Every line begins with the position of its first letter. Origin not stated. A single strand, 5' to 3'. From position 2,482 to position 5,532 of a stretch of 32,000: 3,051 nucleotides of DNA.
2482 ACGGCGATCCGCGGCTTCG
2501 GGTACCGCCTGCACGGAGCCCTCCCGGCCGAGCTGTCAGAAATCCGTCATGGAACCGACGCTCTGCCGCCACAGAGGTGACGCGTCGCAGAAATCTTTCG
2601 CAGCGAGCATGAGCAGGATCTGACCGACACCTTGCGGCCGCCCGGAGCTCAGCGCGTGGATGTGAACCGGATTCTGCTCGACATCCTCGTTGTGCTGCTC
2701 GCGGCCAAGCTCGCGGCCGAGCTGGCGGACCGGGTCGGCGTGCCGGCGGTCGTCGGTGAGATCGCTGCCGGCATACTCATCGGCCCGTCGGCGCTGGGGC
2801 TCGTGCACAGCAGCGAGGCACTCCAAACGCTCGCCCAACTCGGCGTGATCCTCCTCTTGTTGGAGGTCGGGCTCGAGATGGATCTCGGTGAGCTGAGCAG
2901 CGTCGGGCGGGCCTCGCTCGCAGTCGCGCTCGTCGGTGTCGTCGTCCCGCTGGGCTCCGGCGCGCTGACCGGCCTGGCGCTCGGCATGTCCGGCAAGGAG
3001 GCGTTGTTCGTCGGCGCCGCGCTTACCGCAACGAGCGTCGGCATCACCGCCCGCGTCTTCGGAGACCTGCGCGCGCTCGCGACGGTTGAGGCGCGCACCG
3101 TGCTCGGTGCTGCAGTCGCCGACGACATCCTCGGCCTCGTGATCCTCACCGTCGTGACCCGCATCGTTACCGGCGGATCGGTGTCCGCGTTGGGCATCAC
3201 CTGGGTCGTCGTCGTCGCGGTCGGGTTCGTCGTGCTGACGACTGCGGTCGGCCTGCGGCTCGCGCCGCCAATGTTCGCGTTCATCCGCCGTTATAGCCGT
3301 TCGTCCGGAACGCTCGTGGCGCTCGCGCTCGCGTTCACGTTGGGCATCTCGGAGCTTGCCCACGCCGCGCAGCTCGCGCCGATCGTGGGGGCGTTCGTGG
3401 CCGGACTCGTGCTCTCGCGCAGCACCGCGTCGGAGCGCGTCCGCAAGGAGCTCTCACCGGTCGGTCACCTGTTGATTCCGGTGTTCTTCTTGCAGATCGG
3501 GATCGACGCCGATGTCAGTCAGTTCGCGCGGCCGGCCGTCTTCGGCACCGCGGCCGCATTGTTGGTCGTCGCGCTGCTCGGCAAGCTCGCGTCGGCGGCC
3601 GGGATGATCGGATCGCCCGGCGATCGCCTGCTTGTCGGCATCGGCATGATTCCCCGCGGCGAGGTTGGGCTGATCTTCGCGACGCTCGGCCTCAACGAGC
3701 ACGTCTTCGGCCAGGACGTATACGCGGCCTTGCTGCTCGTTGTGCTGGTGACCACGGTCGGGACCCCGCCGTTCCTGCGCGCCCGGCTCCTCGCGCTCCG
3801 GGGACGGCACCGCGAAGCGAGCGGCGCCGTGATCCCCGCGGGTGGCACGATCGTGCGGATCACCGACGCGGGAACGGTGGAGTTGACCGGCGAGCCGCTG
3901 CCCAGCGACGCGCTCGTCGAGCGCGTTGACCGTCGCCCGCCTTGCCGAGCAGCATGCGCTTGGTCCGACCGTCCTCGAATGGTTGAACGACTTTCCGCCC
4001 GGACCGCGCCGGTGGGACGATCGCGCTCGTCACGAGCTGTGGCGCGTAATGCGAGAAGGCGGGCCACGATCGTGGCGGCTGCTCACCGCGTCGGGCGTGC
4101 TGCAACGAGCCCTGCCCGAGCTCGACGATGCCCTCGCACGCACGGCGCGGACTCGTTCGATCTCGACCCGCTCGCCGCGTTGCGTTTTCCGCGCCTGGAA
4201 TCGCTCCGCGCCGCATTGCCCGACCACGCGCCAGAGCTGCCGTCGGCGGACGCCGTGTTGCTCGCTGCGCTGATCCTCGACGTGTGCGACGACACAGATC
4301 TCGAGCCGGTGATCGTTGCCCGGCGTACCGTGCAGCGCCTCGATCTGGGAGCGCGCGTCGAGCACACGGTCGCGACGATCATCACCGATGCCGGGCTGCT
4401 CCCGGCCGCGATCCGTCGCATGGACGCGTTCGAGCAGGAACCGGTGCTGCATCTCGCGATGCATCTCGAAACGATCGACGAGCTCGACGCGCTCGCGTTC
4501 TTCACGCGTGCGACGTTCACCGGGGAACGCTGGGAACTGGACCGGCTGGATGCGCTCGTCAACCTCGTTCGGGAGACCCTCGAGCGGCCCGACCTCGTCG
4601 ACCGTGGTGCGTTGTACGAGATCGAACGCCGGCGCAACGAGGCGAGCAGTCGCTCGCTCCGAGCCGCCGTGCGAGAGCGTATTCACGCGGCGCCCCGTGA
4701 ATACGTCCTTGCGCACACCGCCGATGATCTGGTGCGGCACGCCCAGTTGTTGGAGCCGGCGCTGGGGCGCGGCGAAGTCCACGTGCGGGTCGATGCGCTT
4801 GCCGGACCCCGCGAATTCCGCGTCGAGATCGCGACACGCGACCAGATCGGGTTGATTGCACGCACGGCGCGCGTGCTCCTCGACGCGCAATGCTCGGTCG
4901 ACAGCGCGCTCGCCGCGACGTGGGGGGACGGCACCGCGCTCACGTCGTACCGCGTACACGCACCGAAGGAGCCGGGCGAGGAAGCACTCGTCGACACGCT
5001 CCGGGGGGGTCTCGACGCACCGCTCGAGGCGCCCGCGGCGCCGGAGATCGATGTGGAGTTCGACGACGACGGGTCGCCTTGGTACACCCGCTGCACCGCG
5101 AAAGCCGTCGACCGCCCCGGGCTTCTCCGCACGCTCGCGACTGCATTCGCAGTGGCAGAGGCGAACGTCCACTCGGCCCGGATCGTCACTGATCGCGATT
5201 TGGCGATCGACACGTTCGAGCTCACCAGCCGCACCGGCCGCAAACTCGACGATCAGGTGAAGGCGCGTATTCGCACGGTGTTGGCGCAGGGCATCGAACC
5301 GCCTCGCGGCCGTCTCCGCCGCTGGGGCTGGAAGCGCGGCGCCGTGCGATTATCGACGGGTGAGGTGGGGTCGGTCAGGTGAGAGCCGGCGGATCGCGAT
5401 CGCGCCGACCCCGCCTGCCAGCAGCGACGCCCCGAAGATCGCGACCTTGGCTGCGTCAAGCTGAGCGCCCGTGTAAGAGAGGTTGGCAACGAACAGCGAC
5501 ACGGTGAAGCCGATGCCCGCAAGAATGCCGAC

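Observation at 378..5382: amt operon in which glnK is replaced by an OmpR-type protein and glnD by an antiporter::pseudo-GlnD fusion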

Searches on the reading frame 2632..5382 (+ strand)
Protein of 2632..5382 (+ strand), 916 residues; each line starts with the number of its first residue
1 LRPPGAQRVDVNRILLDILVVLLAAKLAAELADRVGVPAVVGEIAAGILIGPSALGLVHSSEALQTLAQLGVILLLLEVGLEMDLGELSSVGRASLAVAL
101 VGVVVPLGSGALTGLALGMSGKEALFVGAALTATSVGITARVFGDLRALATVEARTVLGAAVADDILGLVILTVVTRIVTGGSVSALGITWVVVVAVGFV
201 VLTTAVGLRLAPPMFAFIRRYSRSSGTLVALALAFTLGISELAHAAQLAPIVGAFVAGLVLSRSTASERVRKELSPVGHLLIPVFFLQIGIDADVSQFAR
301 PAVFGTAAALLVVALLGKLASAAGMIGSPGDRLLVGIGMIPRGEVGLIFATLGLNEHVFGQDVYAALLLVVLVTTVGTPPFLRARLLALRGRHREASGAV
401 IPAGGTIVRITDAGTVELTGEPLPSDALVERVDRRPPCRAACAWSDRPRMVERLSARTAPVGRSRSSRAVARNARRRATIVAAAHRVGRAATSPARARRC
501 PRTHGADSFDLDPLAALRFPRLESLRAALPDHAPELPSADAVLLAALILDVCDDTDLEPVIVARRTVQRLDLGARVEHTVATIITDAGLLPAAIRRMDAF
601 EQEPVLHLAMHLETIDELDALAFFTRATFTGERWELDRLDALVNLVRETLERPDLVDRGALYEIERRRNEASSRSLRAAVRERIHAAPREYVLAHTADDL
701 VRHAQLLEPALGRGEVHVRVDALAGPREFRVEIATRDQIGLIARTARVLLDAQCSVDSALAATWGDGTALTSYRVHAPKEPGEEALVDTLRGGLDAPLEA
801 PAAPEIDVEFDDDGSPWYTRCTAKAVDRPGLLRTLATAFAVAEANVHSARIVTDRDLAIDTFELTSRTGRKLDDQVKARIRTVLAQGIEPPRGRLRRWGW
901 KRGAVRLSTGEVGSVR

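Call 3: search_protein_families(library=pfam, proteins=[window:2632-5382:+], max_evalue=0.1)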
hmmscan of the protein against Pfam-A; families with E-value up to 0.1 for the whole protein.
window:2632-5382:+ (916 aa): 4 families
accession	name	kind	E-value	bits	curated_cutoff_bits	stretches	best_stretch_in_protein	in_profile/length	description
PF00999.27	Na_H_Exchanger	-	9.4e-63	212.7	26.2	1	23-382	5-373/375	Sodium/hydrogen exchanger, transmembrane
PF01842.31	ACT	-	1.4e-10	41.2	27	2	824-882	6-63/66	ACT domain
PF13291.12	ACT_4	-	0.00022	22.3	27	1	822-857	10-47/80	ACT domain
PF10370.14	Rv2993c-like_N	-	0.064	14.6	21.3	0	613-638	20-44/50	Rv2993c-like, N-terminal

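Call 4: search_protein_families(library=ncbifam, proteins=[window:2632-5382:+], max_evalue=0.1)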
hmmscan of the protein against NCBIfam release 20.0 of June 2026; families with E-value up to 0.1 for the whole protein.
window:2632-5382:+ (916 aa): 13 families
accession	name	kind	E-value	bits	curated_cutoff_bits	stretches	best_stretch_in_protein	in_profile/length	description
TIGR00932.1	2a37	subfamily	5.5e-55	186.8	238.3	1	22-293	1-274/275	monovalent cation:proton antiporter-2 (CPA2) family protein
NF045626.1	FeTrans_MagA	equivalog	1e-29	103.7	700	1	19-376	12-367/386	iron transporter MagA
NF002924.0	PRK03562.1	equivalog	9.3e-23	80.5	752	1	13-382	5-376/623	glutathione-regulated potassium-efflux system protein KefC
TIGR01693.1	UTase_glnD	equivalog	3.3e-22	78.6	519.4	1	535-888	461-849/850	[protein-PII] uridylyltransferase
NF002973.0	PRK03659.1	equivalog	1.3e-19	70.2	804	1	14-384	6-375/602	glutathione-regulated potassium-efflux system protein KefB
NF007950.1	PRK10669.1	equivalog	6.1e-15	55.1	700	1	18-369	11-371/547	YbaL family putative K(+) efflux transporter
NF003467.0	PRK05092.1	equivalog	6.8e-14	50.6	959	2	807-889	841-924/940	[protein-PII] uridylyltransferase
NF002837.0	PRK03059.1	equivalog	2.8e-12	45.5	1010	1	601-885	544-852/857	[protein-PII] uridylyltransferase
NF002895.0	PRK03381.1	equivalog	6.4e-09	34.5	631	1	561-884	469-773/782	[protein-PII] uridylyltransferase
NF003347.0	PRK04374.1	equivalog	3.9e-07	28.6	1567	1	808-890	786-868/869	[protein-PII] uridylyltransferase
NF003448.0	PRK05007.1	equivalog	1.6e-06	26.3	1255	1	824-889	814-879/884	bifunctional uridylyltransferase/uridylyl-removing protein GlnD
NF002487.0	PRK01759.1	equivalog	3.7e-06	25.4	890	1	818-887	791-860/862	bifunctional uridylyltransferase/uridylyl-removing protein GlnD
NF001366.0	PRK00275.1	equivalog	0.0002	19.4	1299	0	819-883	815-880/895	[protein-PII] uridylyltransferase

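Call 5: find_homologous_proteins(query=window:2632-5382:+)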
Query window:2632-5382:+ (916 aa): 2727 proteins with E <= 0.001 among 8000 candidates; the best 120 are listed.
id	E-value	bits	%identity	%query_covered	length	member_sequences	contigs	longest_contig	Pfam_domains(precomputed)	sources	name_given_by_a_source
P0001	0.0e+0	1908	100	99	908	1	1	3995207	PF00999.27,PF01842.32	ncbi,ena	-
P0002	0.0e+0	1420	78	98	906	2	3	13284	PF00999.27,PF01842.32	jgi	jgi:Kef-type K+ transport system membrane component KefB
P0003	0.0e+0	1292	72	98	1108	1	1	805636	PF00999.27,PF01842.32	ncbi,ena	-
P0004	0.0e+0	1287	71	98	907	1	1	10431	PF00999.27,PF01842.32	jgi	jgi:Kef-type K+ transport system membrane component KefB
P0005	0.0e+0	1279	69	99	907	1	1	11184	PF00999.27,PF01842.32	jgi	jgi:Kef-type K+ transport system membrane component KefB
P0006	0.0e+0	1102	62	98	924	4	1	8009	PF00999.27,PF01842.32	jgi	jgi:Kef-type K+ transport system membrane component KefB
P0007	0.0e+0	1062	63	96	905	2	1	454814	PF00999.27,PF01842.32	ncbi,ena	-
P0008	0.0e+0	1027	62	96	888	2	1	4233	PF00999.27,PF13291.13,PF01842.32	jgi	jgi:Na+:H+ antiporter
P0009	0.0e+0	1019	62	96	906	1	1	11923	PF00999.27,PF13291.13,PF01842.32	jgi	jgi:Kef-type K+ transport system membrane component KefB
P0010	6.7e-295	999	61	96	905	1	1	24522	PF00999.27,PF13291.13,PF01842.32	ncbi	-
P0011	9.3e-295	998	60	97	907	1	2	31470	PF00999.27,PF13291.13,PF01842.32,PF13740.13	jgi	jgi:Kef-type K+ transport system membrane component KefB/predicted amino acid-binding ACT domain pro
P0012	2.6e-293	994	60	97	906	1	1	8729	PF00999.27,PF01842.32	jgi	jgi:Kef-type K+ transport system membrane component KefB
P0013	2.6e-292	990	58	97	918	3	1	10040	PF00999.27,PF01842.32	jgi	jgi:Kef-type K+ transport system membrane component KefB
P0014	4.1e-291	986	60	98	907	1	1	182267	PF00999.27,PF13291.13,PF01842.32,PF13740.13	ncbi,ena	-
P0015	1.0e-290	985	60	96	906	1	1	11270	PF00999.27,PF13291.13,PF01842.32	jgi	jgi:Kef-type K+ transport system membrane component KefB/predicted amino acid-binding ACT domain pro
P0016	3.3e-290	983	59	97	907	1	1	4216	PF00999.27,PF13291.13,PF01842.32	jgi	jgi:Kef-type K+ transport system membrane component KefB/predicted amino acid-binding ACT domain pro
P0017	1.4e-289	981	60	97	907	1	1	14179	PF00999.27,PF13291.13,PF01842.32,PF13740.13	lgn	-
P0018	1.3e-286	972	59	96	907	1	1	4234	PF00999.27,PF13291.13,PF01842.32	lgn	-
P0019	1.2e-284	965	58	98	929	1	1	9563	PF00999.27,PF01842.32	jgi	jgi:Na+:H+ antiporter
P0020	3.4e-284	964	60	96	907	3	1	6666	PF00999.27,PF13291.13,PF01842.32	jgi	jgi:Kef-type K+ transport system membrane component KefB/glycine cleavage system regulatory protein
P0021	2.2e-283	961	58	97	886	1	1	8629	PF00999.27,PF13291.13,PF01842.32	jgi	jgi:Kef-type K+ transport system membrane component KefB/glycine cleavage system regulatory protein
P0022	4.1e-283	960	58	95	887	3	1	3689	PF00999.27,PF01842.32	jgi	jgi:Kef-type K+ transport system membrane component KefB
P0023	4.4e-282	957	59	97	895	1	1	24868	PF00999.27,PF13291.13,PF01842.32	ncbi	-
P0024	5.5e-282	956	60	96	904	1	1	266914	PF00999.27,PF01842.32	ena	-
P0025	4.0e-281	953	56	97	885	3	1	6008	PF00999.27,PF13291.13,PF01842.32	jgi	jgi:Kef-type K+ transport system membrane component KefB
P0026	1.2e-278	945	57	97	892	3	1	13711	PF00999.27,PF01842.32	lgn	-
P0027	2.7e-278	944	58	97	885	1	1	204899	PF00999.27,PF01842.32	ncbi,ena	-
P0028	2.4e-277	941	56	97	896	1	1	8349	PF00999.27,PF13291.13,PF01842.32,PF13740.13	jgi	jgi:Kef-type K+ transport system membrane component KefB/predicted amino acid-binding ACT domain pro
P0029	1.3e-276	938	57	97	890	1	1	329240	PF00999.27,PF22629.3,PF13291.13,PF01842.32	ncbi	ncbi:MAG: cation:proton antiporter domain-containing protein [Actinomycetota bacterium]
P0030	1.6e-275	935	55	98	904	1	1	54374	PF00999.27,PF01842.32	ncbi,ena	-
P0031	7.9e-275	933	57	96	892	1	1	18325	PF00999.27,PF13291.13,PF01842.32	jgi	jgi:Kef-type K+ transport system membrane component KefB/glycine cleavage system regulatory protein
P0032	7.9e-274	929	56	97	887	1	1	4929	PF00999.27,PF01842.32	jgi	jgi:Kef-type K+ transport system membrane component KefB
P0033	3.1e-272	924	56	97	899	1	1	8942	PF00999.27,PF01842.32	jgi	jgi:Kef-type K+ transport system membrane component KefB/predicted amino acid-binding ACT domain pro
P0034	5.6e-251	854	54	97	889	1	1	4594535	PF00999.27,PF13291.13,PF01842.32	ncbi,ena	-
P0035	7.0e-249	847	53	95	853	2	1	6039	PF00999.27,PF01842.32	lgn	-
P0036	5.5e-247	840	54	96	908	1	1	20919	PF00999.27,PF13291.13,PF01842.32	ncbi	ncbi:MAG: cation:proton antiporter [Acidimicrobiales bacterium]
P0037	8.5e-247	840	54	94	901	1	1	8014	PF00999.27,PF13291.13,PF01842.32,PF13740.13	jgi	jgi:Kef-type K+ transport system membrane component KefB/predicted amino acid-binding ACT domain pro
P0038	1.6e-245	836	54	94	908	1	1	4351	PF00999.27,PF01842.32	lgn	-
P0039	4.2e-245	834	54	96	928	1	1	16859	PF00999.27,PF01842.32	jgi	jgi:Kef-type K+ transport system membrane component KefB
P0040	2.3e-244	832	53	94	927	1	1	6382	PF00999.27,PF01842.32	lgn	-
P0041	1.6e-241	822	54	95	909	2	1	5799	PF00999.27,PF13291.13,PF01842.32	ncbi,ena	ncbi:MAG TPA: cation:proton antiporter [Acidimicrobiales bacterium]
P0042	2.3e-241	822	52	97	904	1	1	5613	PF00999.27,PF01842.32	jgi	jgi:Kef-type K+ transport system membrane component KefB/predicted amino acid-binding ACT domain pro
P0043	2.7e-241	822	52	97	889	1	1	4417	PF00999.27,PF01842.32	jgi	jgi:Kef-type K+ transport system membrane component KefB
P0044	4.2e-241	821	53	96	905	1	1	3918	PF00999.27,PF13291.13,PF01842.32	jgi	jgi:Kef-type K+ transport system membrane component KefB/predicted amino acid-binding ACT domain pro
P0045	1.1e-240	820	52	94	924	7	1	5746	PF00999.27,PF01842.32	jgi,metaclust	metaclust:\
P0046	1.3e-240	819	52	97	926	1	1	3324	PF00999.27,PF13291.13,PF01842.32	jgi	-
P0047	1.4e-240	819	52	96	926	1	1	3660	PF00999.27,PF13291.13,PF01842.32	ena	-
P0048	5.0e-240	817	52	96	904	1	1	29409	PF00999.27,PF01842.32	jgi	jgi:Kef-type K+ transport system membrane component KefB/glycine cleavage system regulatory protein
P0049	2.5e-239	815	54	97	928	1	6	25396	PF00999.27,PF01842.32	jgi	jgi:Kef-type K+ transport system membrane component KefB/glycine cleavage system regulatory protein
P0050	5.4e-239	814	53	97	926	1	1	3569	PF00999.27,PF01842.32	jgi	jgi:Kef-type K+ transport system membrane component KefB/glycine cleavage system regulatory protein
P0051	5.6e-239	814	54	96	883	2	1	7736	PF00999.27,PF01842.32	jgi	jgi:Kef-type K+ transport system membrane component KefB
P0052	8.5e-239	813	52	97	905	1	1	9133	PF00999.27,PF01842.32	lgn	-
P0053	1.6e-238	812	52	94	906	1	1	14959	PF00999.27,PF01842.32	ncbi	-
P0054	2.4e-238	812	52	98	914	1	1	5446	PF00999.27,PF01842.32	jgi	jgi:Kef-type K+ transport system membrane component KefB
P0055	4.8e-238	811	52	94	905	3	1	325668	PF00999.27,PF01842.32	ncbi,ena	-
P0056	6.1e-237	807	52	96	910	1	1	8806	PF00999.27,PF13291.13,PF01842.32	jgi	jgi:Kef-type K+ transport system membrane component KefB/predicted amino acid-binding ACT domain pro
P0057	5.6e-236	804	50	96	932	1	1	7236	PF00999.27,PF01842.32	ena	-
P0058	2.3e-235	802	52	95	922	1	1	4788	PF00999.27,PF01842.32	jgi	jgi:Kef-type K+ transport system membrane component KefB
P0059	4.0e-235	801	53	97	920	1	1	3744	PF00999.27,PF01842.32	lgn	-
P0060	4.7e-235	801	52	94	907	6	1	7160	PF00999.27,PF01842.32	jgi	jgi:Kef-type K+ transport system membrane component KefB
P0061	1.3e-234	800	52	94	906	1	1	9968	PF00999.27,PF01842.32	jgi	jgi:Kef-type K+ transport system membrane component KefB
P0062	3.5e-234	798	52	97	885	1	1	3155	PF00999.27,PF01842.32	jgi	jgi:Kef-type K+ transport system membrane component KefB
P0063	5.0e-234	798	51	94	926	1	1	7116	PF00999.27,PF13291.13,PF01842.32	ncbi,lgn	ncbi:MAG: cation:proton antiporter [Acidimicrobiales bacterium]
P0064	5.4e-234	797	51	94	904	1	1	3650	PF00999.27,PF01842.32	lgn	-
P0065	6.6e-234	797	52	94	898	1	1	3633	PF00999.27,PF13291.13,PF01842.32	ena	-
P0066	8.0e-234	797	52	97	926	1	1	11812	PF00999.27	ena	-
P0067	8.3e-234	797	51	95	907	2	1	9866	PF00999.27,PF01842.32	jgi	jgi:Kef-type K+ transport system membrane component KefB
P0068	2.5e-233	795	52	93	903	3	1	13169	PF00999.27,PF01842.32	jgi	jgi:Kef-type K+ transport system membrane component KefB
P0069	3.4e-233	795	52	96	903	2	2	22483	PF00999.27,PF01842.32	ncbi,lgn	ncbi:MAG: cation:proton antiporter [Acidimicrobiales bacterium]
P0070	3.5e-233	795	53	95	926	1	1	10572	PF00999.27,PF13291.13,PF01842.32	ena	-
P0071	3.8e-233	795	53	93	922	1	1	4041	PF00999.27,PF01842.32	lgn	-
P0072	3.9e-233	795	52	96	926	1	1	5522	PF00999.27,PF01842.32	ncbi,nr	ncbi:MAG: cation:proton antiporter [Actinobacteria bacterium]|nr:cation:proton antiporter [Actinomyc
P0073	1.0e-232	793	52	94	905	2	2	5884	PF00999.27,PF13291.13,PF01842.32,PF22754.5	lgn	-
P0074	2.7e-232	792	51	97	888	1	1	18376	PF00999.27,PF01842.32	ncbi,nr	ncbi:MAG TPA: cation:proton antiporter [Acidimicrobiia bacterium]|nr:cation:proton antiporter [Acidi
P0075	3.9e-232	791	51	96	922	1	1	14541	PF00999.27,PF01842.32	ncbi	ncbi:MAG: cation:proton antiporter [Acidimicrobiales bacterium]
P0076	6.3e-232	791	52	96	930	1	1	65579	PF00999.27,PF01842.32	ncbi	-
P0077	8.6e-232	790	48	94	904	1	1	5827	PF00999.27,PF01842.32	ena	-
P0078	1.0e-231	790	53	94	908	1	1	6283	PF00999.27,PF13291.13,PF01842.32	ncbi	-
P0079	1.2e-231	790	50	95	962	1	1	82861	PF00999.27,PF13291.13,PF01842.32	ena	-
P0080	1.3e-231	790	50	96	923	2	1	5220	PF00999.27,PF01842.32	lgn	-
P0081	4.6e-231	788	51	97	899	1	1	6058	PF00999.27,PF01842.32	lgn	-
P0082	8.8e-231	787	52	98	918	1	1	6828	PF00999.27,PF01842.32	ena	-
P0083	1.8e-230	786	62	76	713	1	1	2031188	PF00999.27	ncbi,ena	-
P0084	3.8e-230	785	52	95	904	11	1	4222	PF00999.27,PF01842.32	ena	-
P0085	4.0e-230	785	51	96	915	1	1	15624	PF00999.27,PF01842.32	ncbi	-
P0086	6.5e-230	784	50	94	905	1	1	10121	PF00999.27,PF01842.32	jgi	jgi:Kef-type K+ transport system membrane component KefB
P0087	6.9e-230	784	51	94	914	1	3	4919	PF00999.27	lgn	-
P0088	1.5e-229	783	52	96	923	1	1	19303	PF00999.27,PF01842.32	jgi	-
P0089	1.0e-228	780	51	95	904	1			PF00999.27,PF01842.32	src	-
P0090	1.1e-228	780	51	94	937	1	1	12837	PF00999.27,PF01842.32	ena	-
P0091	1.3e-228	780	52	95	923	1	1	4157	PF00999.27,PF01842.32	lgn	-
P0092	1.5e-228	780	51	96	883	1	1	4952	PF00999.27,PF22629.3,PF13291.13,PF01842.32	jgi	jgi:Kef-type K+ transport system membrane component KefB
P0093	2.1e-228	779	51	93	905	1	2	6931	PF00999.27,PF01842.32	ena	-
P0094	2.4e-228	779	51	95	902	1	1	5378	PF00999.27,PF01842.32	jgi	jgi:Kef-type K+ transport system membrane component KefB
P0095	2.6e-228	779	49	99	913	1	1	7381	PF00999.27,PF01842.32,PF13740.13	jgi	jgi:Kef-type K+ transport system membrane component KefB/predicted amino acid-binding ACT domain pro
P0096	3.7e-228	778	51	95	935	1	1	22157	PF00999.27,PF01842.32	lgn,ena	-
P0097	5.2e-228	778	49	97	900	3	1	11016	PF00999.27,PF01842.32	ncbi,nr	ncbi:MAG TPA: cation:proton antiporter [Acidimicrobiales bacterium]|nr:cation:proton antiporter [Aci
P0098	7.2e-228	777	52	97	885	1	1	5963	PF00999.27,PF22629.3,PF01842.32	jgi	jgi:Kef-type K+ transport system membrane component KefB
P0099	7.7e-228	777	50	94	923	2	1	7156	PF00999.27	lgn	-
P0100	1.7e-227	776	52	95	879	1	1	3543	PF00999.27,PF01842.32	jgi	jgi:Kef-type K+ transport system membrane component KefB/glycine cleavage system regulatory protein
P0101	3.0e-227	775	50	95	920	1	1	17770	PF00999.27,PF13291.13,PF01842.32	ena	-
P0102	3.7e-227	775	50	94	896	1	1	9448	PF00999.27,PF13291.13,PF01842.32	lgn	-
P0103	4.7e-227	775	50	97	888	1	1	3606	PF00999.27,PF01842.32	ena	-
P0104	1.5e-226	773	49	98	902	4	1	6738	PF00999.27,PF13291.13,PF01842.32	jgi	jgi:Na+:H+ antiporter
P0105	2.8e-226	772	50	95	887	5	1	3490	PF00999.27,PF01842.32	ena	-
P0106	3.6e-226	772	51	96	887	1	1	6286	PF00999.27,PF01842.32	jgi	jgi:Kef-type K+ transport system membrane component KefB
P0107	9.9e-226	770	51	96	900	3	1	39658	PF00999.27,PF01842.32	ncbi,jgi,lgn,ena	-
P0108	1.6e-225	769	51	94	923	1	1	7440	PF00999.27,PF01842.32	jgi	jgi:Kef-type K+ transport system membrane component KefB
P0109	1.7e-225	769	51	95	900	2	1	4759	PF00999.27,PF13291.13,PF01842.32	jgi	jgi:Kef-type K+ transport system membrane component KefB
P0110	2.2e-225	769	51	96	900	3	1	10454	PF00999.27,PF01842.32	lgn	-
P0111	4.3e-225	768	52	96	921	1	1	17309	PF00999.27,PF01842.32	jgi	jgi:Kef-type K+ transport system membrane component KefB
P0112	6.7e-225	767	49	98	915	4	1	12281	PF00999.27,PF01842.32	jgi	-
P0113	3.5e-224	765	49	95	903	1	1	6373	PF00999.27,PF13291.13,PF01842.32,PF22754.5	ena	-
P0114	9.4e-224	764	49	96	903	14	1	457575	PF00999.27,PF13291.13,PF01842.32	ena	-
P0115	3.5e-223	762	49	99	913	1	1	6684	PF00999.27,PF01842.32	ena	-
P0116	5.5e-223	761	51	95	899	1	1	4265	PF00999.27,PF01842.32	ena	-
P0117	6.2e-223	761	51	95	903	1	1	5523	PF00999.27,PF13291.13,PF01842.32,PF22754.5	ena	-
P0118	6.6e-223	761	49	97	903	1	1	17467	PF00999.27,PF13291.13,PF01842.32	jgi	jgi:Kef-type K+ transport system membrane component KefB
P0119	6.7e-223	761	50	96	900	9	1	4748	PF00999.27,PF13291.13,PF01842.32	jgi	jgi:Kef-type K+ transport system membrane component KefB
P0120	8.7e-223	760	49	95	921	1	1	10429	PF00999.27,PF01842.32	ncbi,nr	ncbi:MAG: cation:proton antiporter [Actinomycetota bacterium]|nr:cation:proton antiporter [Actinomyc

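Call 11: find_encoding_contigs(protein=P0001, flank=10000, max_places=3)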
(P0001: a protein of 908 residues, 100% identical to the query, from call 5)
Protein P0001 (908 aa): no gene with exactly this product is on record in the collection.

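Call 13: list_cluster_members(proteins=[P0001, P0003, P0034])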
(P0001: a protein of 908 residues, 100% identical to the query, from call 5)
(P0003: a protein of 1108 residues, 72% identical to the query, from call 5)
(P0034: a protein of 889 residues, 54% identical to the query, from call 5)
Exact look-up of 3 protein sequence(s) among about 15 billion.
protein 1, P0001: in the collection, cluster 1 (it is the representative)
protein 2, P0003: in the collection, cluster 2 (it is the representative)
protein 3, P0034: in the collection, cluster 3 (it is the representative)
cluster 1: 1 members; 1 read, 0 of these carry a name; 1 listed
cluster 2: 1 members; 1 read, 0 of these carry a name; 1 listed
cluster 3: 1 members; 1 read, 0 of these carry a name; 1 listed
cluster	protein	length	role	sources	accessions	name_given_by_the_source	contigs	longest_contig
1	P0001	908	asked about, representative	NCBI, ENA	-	-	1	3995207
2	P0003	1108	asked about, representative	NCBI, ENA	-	-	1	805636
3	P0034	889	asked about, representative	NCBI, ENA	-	-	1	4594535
